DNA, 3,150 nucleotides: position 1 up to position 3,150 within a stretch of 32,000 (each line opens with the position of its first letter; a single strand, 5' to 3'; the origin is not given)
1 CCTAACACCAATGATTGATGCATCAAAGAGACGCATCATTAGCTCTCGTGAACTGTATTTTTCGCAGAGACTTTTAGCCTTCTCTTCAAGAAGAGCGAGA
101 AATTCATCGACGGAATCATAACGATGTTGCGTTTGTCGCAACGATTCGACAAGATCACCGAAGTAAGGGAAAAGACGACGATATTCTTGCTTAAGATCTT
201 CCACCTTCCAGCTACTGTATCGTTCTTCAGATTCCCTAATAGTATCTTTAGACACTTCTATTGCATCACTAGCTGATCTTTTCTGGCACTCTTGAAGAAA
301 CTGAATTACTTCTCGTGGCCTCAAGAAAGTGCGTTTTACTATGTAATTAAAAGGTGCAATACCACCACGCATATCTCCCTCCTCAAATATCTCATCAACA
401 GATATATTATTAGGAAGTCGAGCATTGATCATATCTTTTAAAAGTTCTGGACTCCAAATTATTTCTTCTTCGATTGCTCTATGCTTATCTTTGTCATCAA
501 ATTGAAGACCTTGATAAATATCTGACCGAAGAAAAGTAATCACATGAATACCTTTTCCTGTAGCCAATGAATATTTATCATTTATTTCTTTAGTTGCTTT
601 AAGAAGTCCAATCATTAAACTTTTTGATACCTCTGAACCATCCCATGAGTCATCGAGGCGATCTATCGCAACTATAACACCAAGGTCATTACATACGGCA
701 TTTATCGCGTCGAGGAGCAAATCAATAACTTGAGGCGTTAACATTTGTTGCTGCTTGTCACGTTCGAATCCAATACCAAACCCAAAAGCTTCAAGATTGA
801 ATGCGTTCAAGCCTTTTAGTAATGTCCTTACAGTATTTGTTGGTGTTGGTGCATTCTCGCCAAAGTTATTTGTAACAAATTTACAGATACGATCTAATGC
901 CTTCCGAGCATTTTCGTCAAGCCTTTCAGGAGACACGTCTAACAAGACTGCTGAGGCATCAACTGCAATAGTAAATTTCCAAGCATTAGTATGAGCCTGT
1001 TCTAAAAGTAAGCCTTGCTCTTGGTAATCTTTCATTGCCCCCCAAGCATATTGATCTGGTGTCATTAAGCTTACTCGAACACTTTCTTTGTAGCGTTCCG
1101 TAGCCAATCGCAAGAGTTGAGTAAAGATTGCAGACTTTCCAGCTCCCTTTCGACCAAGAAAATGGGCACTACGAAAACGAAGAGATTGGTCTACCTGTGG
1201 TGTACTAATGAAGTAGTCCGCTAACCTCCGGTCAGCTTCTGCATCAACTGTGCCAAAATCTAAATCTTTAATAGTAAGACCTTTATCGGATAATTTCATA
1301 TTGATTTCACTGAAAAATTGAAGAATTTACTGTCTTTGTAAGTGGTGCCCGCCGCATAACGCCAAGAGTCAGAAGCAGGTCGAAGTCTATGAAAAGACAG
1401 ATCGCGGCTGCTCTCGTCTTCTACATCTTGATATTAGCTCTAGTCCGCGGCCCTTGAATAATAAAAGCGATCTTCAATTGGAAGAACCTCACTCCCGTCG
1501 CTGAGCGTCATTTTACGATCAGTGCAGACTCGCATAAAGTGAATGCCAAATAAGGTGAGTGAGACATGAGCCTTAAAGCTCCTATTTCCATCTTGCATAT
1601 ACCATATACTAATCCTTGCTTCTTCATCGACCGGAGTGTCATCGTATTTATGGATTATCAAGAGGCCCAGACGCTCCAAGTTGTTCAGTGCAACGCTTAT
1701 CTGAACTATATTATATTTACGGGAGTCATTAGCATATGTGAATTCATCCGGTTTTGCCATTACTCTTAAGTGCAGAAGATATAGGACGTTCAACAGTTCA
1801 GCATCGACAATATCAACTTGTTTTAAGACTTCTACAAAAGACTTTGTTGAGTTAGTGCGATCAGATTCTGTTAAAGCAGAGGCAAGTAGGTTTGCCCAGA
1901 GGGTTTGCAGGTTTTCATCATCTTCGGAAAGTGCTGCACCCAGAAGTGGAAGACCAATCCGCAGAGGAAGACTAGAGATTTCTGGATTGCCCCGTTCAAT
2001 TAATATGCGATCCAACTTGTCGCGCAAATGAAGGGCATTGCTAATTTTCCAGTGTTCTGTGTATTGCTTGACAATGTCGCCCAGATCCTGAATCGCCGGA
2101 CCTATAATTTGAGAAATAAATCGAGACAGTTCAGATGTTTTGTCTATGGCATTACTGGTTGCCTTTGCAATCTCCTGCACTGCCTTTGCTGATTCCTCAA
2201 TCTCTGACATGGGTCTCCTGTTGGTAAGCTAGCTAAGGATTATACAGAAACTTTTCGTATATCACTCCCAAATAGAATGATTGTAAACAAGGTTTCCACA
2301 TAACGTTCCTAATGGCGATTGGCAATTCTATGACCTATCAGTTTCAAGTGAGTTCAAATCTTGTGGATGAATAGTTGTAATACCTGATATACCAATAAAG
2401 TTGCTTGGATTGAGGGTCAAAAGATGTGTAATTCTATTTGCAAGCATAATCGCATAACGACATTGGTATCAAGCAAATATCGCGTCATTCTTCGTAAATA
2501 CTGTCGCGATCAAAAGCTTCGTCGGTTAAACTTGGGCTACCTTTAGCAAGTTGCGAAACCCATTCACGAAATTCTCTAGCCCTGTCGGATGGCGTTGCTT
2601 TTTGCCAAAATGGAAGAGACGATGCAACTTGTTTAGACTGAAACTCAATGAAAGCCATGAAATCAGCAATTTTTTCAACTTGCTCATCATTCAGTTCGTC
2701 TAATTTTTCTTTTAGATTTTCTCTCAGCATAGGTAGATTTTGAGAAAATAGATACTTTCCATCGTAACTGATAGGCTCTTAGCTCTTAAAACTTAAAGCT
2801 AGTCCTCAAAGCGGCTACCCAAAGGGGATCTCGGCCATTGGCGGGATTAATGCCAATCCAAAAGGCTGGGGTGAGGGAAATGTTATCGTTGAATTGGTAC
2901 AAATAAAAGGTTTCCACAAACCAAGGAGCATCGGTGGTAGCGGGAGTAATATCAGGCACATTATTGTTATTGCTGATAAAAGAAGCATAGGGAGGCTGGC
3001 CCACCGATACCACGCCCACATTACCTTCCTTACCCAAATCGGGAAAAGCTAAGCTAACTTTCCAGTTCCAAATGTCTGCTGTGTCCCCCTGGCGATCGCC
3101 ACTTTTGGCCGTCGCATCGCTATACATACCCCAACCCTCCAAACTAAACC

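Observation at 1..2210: Abi-alpha (DUF4393-like) + P-loop NTPase two-gene operon: candidate uncharacterised defence module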

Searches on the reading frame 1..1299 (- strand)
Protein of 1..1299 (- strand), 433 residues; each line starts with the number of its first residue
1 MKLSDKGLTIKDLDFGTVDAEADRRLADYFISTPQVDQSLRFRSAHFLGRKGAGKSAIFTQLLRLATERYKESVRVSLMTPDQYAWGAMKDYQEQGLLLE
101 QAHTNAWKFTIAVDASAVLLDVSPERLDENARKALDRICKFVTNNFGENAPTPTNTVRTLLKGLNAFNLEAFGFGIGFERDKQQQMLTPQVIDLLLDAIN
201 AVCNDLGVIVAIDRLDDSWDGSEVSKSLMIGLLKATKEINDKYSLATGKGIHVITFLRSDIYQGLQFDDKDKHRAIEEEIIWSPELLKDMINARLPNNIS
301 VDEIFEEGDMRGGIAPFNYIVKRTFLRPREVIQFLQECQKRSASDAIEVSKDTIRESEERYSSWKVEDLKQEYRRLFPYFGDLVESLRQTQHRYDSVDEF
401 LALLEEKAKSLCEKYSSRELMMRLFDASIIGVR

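Call 6: search_protein_families(library=pfam, proteins=[window:1-1299:-], max_evalue=1)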
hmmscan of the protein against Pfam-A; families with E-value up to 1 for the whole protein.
window:1-1299:- (433 aa): 1 family
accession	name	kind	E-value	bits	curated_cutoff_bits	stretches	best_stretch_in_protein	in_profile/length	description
PF13191.12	AAA_16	-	0.15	13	32.6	1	48-216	30-142/167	AAA ATPase domain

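Call 7: search_protein_families(library=padloc, proteins=[window:1-1299:-], max_evalue=1)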
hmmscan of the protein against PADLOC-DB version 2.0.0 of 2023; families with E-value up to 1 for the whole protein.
window:1-1299:- (433 aa): 0 families

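Call 8: search_protein_families(library=ncbifam, proteins=[window:1-1299:-], max_evalue=1)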
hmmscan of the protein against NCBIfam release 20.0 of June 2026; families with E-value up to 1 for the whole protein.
window:1-1299:- (433 aa): 2 families
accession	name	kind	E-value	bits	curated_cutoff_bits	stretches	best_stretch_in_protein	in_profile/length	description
NF047389.1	ATPase_Sll1717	subfamily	1.1e-76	258.8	75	1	15-432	1-417/454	P-loop ATPase, Sll1717 family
NF053860.1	DS41_1_antiphage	equivalog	4.9e-08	32.4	370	2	176-368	182-378/448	anti-phage protein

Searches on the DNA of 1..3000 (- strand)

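Call 47: search_rna_families(sources=[L037, L038], threshold=evalue, max_evalue=1)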
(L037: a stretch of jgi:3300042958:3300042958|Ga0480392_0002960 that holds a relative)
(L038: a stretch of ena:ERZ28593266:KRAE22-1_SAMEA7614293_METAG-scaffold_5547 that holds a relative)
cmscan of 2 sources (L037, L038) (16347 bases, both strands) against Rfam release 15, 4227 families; matches with E-value up to 1: 0.
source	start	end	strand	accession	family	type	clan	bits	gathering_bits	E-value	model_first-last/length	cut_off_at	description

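Call 48: search_rna_families(source=window, start=1, end=3000, threshold=evalue, max_evalue=10)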
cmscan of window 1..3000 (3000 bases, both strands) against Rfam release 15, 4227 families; matches with E-value up to 10: 0.
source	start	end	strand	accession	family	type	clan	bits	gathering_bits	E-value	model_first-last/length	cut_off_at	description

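Call 62: search_with_rna_model(model_id=R1, source=L003, start=9400, end=12700, filters=off, max_evalue=10, show_alignments=3)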
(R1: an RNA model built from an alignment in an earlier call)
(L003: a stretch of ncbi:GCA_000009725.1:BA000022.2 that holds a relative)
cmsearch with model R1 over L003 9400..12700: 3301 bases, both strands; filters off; matches with E-value up to 10: 7.
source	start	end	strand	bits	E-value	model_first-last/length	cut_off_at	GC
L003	10766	10861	+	51.5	9.7e-15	1-94/94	no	0.49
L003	10768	10863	-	10.7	0.042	1-94/94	no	0.5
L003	12139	12245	+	9.2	0.13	1-94/94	no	0.44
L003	11464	11545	-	4.9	2.7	1-94/94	no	0.41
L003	11106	11143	-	4.2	4.5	1-94/94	no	0.47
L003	11356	11449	-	4.2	4.5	1-94/94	no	0.38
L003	11216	11280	-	4.1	4.8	1-94/94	no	0.4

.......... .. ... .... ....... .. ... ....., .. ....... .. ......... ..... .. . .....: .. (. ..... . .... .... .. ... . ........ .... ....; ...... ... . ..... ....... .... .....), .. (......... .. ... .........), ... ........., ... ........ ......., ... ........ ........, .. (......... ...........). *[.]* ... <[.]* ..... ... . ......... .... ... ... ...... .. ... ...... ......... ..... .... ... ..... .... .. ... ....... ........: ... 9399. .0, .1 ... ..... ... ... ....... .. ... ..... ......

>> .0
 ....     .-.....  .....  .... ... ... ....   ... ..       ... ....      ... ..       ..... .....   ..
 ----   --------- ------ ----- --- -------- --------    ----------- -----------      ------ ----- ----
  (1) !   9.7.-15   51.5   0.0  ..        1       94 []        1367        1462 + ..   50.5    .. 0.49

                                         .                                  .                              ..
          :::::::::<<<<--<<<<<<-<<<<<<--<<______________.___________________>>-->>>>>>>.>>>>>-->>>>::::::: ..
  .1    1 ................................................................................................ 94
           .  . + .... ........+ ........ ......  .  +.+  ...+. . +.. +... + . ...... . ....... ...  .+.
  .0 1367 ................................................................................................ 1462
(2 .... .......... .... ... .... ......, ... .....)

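Call 63: search_with_rna_model(model_id=R1, source=L006, start=1, end=13422, filters=off, max_evalue=10, show_alignments=3)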
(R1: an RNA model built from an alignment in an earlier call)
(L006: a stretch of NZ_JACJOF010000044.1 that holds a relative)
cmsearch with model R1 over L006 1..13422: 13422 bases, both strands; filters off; matches with E-value up to 10: 7.
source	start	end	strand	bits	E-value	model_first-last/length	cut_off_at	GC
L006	5854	5949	+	19.5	0.00032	1-94/94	no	0.47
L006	11354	11409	-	9.1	0.55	1-94/94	no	0.66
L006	10751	10806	+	7.4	1.8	1-94/94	no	0.61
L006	12018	12080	+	6.7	2.9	1-94/94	no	0.46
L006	4949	5009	+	6.2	4.4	1-94/94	no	0.56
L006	12416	12493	+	6.1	4.6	1-94/94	no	0.4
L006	2880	2911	-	5.2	9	1-94/94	no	0.28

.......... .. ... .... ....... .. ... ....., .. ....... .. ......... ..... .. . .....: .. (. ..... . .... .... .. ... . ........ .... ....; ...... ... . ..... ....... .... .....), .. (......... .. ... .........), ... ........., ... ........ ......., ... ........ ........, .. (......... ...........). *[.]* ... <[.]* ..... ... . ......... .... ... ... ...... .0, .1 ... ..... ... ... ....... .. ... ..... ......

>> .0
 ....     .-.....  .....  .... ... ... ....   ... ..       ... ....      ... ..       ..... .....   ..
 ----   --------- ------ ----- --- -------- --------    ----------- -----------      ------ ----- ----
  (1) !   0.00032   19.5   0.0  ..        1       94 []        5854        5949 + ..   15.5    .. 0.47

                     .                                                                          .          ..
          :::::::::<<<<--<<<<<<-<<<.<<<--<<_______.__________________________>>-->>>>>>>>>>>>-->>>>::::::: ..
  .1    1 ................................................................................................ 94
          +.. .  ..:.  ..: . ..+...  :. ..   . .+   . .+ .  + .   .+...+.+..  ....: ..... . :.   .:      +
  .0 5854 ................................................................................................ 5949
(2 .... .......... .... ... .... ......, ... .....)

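Call 103: search_with_rna_model(model_id=R1, sources=[L172, L173, L174, L170, L171], max_evalue=1, show_alignments=2)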
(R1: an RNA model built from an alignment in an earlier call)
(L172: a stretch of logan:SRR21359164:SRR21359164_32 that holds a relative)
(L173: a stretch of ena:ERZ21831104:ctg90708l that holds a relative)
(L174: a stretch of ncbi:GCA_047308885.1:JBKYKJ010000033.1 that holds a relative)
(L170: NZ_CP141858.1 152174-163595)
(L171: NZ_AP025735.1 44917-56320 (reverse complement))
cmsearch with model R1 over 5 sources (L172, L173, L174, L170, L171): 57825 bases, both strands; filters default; matches with E-value up to 1: 0.
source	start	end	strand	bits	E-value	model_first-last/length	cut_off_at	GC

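Call 115: search_dna_similar(query=window:1345-1450:-, collection=plasmids, mode=distant, max_evalue=0.01, max_rows=15)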
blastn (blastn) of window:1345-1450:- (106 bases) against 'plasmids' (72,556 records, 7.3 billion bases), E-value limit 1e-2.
No match.

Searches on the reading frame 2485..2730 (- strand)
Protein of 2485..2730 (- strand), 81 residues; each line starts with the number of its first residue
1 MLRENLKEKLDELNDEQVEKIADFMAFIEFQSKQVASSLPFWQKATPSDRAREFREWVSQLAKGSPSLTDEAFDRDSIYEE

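Call 86: search_protein_families(library=pfam, proteins=[window:2485-2730:-, L038:5919-7181:+, L040:5889-6614:+, L046:5952-6779:+, L048:6563-7999:+, L049:6533-7498:+, L006:5383-5832:+, L006:7516-8097:+, L006:8145-9554:+, L006:4469-5095:+], max_evalue=0.01)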
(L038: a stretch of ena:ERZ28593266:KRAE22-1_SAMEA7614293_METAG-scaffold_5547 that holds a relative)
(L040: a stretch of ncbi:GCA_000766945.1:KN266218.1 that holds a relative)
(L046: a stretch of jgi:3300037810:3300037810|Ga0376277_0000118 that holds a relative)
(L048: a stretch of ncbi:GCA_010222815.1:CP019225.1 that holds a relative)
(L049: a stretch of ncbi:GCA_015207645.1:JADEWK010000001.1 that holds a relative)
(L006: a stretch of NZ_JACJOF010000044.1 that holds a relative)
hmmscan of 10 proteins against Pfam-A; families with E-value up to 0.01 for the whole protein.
window:2485-2730:- (81 aa): 0 families

L038:5919-7181:+ (420 aa): 1 family
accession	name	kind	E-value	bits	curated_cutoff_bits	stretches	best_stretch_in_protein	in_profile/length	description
PF21751.2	DACNV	-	1.2e-07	32.2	27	1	26-113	7-97/98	Probable sensor domain DACNV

L040:5889-6614:+ (241 aa): 0 families

L046:5952-6779:+ (275 aa): 1 family
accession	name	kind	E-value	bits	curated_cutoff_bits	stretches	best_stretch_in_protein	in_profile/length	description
PF04383.19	KilA-N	-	3.6e-21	75.4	23.8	1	8-140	3-106/107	KilA-N domain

L048:6563-7999:+ (478 aa): 2 families
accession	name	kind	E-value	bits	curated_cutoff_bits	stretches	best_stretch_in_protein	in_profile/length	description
PF08357.16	SEFIR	-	9.1e-18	65.4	23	1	5-136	2-137/150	SEFIR domain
PF13676.11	TIR_2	-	1.9e-14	54.6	28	1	7-144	2-122/122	TIR domain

L049:6533-7498:+ (321 aa): 1 family
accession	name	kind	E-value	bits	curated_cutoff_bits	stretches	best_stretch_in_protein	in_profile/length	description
PF20247.3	DUF6602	-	1.5e-27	96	27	1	30-130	4-104/104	Domain of unknown function (DUF6602)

L006:5383-5832:+ (149 aa): 1 family
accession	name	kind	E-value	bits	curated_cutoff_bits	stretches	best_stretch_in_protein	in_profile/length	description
PF24838.2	8xMP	-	0.0049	17.1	30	1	29-144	21-133/136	Octameric membrane protein family (8xMP)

L006:7516-8097:+ (193 aa): 1 family
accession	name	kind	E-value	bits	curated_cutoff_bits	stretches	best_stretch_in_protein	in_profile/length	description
PF01434.24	Peptidase_M41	-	7.2e-05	23.2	29.9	1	7-58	4-53/191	Peptidase family M41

L006:8145-9554:+ (469 aa): 0 families

L006:4469-5095:+ (208 aa): 1 family
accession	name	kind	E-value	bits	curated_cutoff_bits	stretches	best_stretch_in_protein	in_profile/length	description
PF00589.27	Phage_integrase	-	2.1e-26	93.2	27.1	1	12-194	2-169/172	Phage integrase family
